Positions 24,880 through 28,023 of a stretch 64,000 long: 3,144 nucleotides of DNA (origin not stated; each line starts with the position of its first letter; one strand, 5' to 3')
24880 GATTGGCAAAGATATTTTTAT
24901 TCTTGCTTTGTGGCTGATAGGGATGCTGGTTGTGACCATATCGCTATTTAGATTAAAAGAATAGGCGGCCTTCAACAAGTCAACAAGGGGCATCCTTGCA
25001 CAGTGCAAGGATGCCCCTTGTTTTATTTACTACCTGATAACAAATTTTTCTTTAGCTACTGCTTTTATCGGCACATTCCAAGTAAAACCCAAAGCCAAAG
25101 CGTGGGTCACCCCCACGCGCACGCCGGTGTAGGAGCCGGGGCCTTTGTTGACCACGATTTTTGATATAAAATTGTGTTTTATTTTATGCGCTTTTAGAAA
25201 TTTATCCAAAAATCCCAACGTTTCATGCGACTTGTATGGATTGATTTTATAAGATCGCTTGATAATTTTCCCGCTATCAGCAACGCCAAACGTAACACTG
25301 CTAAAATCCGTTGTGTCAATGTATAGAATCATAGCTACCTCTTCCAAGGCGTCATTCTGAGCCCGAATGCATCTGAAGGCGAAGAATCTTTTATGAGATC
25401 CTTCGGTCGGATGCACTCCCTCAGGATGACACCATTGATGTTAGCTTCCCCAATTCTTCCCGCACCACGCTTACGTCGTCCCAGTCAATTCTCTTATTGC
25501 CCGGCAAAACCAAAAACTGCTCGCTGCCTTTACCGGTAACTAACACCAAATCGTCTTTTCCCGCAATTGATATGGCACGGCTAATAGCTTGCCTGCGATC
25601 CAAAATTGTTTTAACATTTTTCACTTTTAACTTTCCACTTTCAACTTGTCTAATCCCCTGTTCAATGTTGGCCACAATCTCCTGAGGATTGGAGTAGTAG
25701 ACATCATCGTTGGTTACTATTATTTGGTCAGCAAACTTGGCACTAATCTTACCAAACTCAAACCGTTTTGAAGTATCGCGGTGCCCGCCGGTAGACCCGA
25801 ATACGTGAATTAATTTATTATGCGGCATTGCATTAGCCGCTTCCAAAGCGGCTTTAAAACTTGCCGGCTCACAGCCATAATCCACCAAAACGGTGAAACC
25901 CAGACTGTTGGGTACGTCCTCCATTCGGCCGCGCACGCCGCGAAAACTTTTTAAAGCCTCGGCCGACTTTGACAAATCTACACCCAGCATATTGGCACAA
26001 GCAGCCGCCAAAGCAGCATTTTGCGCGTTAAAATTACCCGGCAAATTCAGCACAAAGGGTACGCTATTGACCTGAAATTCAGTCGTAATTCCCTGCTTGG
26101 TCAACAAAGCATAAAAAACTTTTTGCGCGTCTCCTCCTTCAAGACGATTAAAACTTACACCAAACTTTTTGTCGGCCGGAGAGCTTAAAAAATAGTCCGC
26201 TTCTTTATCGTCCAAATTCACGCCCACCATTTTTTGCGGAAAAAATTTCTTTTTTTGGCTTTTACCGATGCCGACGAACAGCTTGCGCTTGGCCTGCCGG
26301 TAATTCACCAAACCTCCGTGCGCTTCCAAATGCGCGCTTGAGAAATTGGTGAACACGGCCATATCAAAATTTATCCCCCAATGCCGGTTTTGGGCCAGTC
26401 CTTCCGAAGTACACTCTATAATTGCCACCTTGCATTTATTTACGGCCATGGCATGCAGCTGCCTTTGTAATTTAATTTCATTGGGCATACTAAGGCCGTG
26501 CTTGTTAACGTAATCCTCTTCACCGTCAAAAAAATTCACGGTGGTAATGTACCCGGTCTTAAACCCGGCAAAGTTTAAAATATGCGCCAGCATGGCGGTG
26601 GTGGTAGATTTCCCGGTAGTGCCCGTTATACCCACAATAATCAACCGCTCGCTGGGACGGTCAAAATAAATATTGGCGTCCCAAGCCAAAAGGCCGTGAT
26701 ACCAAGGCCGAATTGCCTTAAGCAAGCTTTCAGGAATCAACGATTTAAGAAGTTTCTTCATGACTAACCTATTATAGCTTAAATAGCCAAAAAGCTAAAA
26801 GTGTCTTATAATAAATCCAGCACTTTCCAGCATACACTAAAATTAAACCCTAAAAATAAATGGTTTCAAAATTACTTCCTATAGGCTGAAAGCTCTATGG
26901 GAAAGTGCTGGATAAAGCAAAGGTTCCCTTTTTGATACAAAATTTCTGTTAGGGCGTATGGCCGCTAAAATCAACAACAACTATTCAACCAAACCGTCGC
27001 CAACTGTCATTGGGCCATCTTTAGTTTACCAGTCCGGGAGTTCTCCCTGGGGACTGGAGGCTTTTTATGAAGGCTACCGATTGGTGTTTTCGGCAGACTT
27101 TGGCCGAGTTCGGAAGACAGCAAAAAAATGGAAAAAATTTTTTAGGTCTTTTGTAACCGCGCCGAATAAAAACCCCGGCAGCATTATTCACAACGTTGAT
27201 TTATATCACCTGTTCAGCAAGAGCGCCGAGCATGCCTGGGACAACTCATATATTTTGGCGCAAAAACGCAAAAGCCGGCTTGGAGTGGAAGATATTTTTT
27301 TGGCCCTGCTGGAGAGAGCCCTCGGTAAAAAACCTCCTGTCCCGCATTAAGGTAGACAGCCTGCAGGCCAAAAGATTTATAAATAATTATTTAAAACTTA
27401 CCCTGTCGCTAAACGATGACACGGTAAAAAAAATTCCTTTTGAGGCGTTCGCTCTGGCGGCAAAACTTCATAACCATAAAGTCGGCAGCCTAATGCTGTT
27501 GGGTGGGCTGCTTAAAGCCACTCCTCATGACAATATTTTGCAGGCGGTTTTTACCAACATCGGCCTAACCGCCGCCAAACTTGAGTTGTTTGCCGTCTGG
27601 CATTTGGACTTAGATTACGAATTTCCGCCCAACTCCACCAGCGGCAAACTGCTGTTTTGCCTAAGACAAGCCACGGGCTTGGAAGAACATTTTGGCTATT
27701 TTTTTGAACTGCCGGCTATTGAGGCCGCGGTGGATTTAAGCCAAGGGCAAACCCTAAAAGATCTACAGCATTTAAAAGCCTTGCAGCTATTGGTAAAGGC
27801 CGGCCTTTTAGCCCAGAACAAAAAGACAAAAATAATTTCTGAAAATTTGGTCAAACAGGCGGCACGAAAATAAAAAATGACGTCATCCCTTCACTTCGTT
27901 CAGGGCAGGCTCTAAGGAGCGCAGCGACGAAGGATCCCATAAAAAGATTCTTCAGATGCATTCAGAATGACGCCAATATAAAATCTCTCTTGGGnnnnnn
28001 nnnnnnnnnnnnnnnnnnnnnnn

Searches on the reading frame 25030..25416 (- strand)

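Call 28: search_protein_families(library=pfam, proteins=[window:25030-25416:-], max_evalue=0.01)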
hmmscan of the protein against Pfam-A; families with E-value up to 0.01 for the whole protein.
window:25030-25416:- (128 aa): 1 family
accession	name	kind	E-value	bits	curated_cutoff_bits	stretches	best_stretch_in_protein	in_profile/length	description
PF00814.31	TsaD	-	2.2e-11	44.4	24.8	1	67-120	34-87/264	tRNA N6-adenosine threonylcarbamoyltransferase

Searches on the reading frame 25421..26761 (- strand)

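Call 28: search_protein_families(library=pfam, proteins=[window:25421-26761:-], max_evalue=0.01)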
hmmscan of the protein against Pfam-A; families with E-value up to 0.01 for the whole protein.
window:25421-26761:- (446 aa): 4 families
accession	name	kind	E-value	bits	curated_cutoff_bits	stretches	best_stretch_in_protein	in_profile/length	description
PF08245.18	Mur_ligase_M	-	4.3e-36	125.2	24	1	45-256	1-200/200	Mur ligase middle domain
PF02875.26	Mur_ligase_C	-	5.7e-25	89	28.4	1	278-412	1-127/127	Mur ligase, glutamate ligase domain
PF01656.29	CbiA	-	0.0014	19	25.4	1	40-111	1-54/125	CobQ/CobB/MinD/ParA nucleotide binding domain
PF00994.29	MoCF_biosynth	-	0.0036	17.4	26.6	0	371-410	24-64/144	Probable molybdopterin binding domain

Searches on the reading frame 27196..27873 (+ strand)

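Call 28: search_protein_families(library=pfam, proteins=[window:27196-27873:+], max_evalue=0.01)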
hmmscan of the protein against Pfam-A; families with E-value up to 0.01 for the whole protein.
window:27196-27873:+ (225 aa): 1 family
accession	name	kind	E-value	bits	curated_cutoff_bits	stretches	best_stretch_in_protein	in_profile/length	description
PF22703.2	Cdc6_lid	-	0.00094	19.5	27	1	194-223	38-67/68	Cdc6 AAA+ ATPase-type lid domain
